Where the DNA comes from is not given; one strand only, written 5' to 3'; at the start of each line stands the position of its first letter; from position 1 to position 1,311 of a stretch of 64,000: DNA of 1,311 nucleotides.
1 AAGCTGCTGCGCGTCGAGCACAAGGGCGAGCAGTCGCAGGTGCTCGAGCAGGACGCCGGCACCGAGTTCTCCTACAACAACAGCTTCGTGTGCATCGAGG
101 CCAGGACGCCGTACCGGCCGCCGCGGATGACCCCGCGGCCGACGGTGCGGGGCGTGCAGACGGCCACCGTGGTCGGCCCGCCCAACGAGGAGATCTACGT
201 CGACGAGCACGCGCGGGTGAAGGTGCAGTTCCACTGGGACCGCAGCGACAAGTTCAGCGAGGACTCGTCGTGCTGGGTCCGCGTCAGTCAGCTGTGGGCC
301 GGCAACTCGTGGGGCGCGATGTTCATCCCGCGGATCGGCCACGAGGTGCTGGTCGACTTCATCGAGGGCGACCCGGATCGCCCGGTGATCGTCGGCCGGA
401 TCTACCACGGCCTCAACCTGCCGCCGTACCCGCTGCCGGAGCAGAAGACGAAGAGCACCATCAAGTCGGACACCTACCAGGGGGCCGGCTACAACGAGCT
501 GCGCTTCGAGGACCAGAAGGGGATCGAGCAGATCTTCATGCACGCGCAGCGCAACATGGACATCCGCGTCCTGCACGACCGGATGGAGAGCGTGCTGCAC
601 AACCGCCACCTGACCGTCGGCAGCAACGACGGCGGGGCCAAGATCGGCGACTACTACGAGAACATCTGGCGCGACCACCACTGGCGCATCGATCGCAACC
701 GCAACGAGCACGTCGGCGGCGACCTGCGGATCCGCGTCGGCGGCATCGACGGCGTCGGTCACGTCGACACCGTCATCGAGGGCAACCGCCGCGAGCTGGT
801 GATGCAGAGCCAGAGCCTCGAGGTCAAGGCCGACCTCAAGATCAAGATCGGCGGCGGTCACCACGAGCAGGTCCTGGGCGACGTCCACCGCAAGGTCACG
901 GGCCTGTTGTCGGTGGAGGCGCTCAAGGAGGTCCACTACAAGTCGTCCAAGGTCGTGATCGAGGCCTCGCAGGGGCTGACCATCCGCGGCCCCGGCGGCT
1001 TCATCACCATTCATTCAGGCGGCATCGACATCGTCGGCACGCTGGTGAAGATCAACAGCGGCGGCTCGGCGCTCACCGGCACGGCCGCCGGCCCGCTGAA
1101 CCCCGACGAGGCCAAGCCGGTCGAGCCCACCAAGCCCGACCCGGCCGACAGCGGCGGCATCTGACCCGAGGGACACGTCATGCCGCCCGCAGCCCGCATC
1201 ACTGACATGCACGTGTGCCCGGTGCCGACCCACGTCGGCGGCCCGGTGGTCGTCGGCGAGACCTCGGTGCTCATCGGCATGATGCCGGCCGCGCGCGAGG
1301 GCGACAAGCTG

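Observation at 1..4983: Translationally coupled VgrG-PAAR-effector-immunity-adaptor cassette carrying an uncharacterised 467-aa cargo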

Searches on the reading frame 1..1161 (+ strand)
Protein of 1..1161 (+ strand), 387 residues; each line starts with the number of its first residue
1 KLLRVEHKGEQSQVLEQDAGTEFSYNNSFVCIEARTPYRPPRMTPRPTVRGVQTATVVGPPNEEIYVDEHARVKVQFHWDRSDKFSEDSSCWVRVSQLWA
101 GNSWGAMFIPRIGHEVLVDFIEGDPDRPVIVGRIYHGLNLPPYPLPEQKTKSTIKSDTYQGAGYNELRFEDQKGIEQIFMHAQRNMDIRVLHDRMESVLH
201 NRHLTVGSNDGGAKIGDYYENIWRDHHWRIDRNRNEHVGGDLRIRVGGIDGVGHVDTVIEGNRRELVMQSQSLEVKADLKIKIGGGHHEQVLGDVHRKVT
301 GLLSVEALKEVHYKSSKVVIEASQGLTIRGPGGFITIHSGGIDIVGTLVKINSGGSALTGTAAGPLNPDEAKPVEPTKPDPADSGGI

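Call 8: search_protein_families(library=pfam, proteins=[window:1-1161:+], max_evalue=1)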
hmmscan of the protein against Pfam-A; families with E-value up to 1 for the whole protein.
window:1-1161:+ (387 aa): 5 families
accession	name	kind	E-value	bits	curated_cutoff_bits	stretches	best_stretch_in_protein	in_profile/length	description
PF22178.3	Gp5_trimer_C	-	2.3e-28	99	30.9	2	152-248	1-98/112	Bacteriophage T4 gp5 C-terminal trimerisation domain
PF04717.18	Phage_base_V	-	1.6e-15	57.6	23.8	1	68-135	12-75/75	Type VI secretion system/phage-baseplate injector OB domain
PF20093.5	DUF6484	-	2e-05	25.6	27.6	1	112-134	39-61/61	Domain of unknown function (DUF6484)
PF10106.14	DUF2345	-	0.0004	20.7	30.7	1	301-344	87-132/151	Uncharacterized protein conserved in bacteria (DUF2345)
PF06715.18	Gp5_C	-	0.013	16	20.4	0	261-284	1-24/24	Gp5 C-terminal repeat (3 copies)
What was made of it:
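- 1..1164 (+): vgrG (tssI), C-terminal 387 codons; the 5' end lies outside the window. It carries no C-terminal docking extension. Gp5_trimer_C 2.3e-28 and Phage_base_V 1.6e-15 (call 8).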

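Call 9: search_protein_families(library=ncbifam, proteins=[window:1-1161:+], max_evalue=1)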
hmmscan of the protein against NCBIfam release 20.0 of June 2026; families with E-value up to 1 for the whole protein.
window:1-1161:+ (387 aa): 3 families
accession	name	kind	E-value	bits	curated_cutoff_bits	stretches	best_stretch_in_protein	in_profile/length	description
TIGR03361.1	VI_Rhs_Vgr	subfamily_domain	3.4e-99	332.7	186.35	1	2-203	311-513/513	type VI secretion system tip protein TssI/VgrG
TIGR01646.1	vgr_GE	subfamily_domain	2.9e-70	237.6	121.8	1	14-185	309-480/480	type VI secretion system tip protein VgrG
NF033848.1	VgrG_rel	hypoth_equivalog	1.6e-12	46.5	275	1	46-143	371-459/547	VgrG-related protein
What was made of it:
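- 1..1164 (+): TIGR03361 3.4e-99 matching model positions 311-513 of 513 (call 9).
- On VgrG / TssI: The window holds the C-terminal half: TIGR03361 3.4e-99 (call 9), Phage_base_V and Gp5_trimer_C (call 8).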
